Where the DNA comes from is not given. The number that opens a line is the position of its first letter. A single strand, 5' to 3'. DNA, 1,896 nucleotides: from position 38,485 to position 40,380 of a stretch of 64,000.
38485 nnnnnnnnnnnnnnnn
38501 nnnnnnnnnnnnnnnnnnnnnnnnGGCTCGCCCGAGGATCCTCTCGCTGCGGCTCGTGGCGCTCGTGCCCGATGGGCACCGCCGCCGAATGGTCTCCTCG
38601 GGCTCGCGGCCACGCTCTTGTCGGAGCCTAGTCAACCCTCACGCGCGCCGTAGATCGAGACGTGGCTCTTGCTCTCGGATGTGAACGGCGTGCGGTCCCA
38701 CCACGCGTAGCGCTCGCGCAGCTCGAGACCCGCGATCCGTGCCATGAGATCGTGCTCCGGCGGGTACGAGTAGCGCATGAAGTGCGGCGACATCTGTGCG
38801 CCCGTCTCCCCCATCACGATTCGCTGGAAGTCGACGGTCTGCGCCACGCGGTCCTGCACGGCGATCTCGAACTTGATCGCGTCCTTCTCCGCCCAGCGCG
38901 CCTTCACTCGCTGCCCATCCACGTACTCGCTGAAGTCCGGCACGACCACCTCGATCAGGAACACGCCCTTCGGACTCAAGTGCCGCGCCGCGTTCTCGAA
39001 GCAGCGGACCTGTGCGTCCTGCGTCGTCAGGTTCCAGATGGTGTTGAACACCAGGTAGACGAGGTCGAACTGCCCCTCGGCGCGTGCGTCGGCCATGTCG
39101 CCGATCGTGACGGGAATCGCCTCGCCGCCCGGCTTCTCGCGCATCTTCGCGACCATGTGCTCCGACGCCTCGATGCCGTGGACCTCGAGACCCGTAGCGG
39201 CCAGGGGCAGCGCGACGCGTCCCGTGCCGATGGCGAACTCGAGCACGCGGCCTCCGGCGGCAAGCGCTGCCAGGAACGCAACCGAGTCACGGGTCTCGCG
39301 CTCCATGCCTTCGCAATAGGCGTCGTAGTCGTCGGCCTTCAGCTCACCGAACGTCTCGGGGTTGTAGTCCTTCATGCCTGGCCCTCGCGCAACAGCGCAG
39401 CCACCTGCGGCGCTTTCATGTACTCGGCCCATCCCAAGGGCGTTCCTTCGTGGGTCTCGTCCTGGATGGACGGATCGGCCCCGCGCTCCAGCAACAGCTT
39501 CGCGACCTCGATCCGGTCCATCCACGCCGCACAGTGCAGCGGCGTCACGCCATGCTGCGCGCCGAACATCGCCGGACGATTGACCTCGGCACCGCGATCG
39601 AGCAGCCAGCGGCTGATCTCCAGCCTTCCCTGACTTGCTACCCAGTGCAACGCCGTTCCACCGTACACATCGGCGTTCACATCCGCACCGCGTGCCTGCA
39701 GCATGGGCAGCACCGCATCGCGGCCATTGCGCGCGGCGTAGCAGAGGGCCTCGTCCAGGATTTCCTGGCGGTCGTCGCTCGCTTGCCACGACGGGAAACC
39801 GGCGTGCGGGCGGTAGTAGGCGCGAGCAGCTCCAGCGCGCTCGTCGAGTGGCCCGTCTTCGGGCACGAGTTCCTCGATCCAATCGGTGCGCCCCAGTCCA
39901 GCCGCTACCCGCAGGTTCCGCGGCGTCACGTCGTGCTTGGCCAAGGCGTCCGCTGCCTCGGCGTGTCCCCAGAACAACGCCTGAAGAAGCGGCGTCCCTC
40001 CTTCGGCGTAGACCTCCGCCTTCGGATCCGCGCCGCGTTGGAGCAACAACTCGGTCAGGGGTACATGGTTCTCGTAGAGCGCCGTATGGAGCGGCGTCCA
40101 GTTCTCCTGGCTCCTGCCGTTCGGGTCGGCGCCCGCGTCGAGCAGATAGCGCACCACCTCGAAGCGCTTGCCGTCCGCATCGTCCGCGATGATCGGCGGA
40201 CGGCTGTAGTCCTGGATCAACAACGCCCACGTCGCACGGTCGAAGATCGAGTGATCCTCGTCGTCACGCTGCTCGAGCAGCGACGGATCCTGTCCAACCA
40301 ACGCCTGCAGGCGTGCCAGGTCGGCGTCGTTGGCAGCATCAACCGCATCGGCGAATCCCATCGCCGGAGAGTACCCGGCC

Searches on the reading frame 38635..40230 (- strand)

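Call 31: search_protein_families(library=pfam, proteins=[window:38635-40230:-], max_evalue=0.0001)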
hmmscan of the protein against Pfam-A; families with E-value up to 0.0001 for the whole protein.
window:38635-40230:- (532 aa): 5 families
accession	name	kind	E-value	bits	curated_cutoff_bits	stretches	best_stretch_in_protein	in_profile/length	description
PF13649.12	Methyltransf_25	-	2.3e-13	51.1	27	1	329-422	1-97/97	Methyltransferase domain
PF08241.18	Methyltransf_11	-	2.1e-10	41.5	21.2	1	330-426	1-95/95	Methyltransferase domain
PF13489.12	Methyltransf_23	-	7.4e-09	36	27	1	307-434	3-124/164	Methyltransferase domain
PF08242.18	Methyltransf_12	-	5e-08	34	30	1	330-424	1-98/98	Methyltransferase domain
PF13847.12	Methyltransf_31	-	1.5e-06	28.4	27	1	326-430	4-113/145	Methyltransferase domain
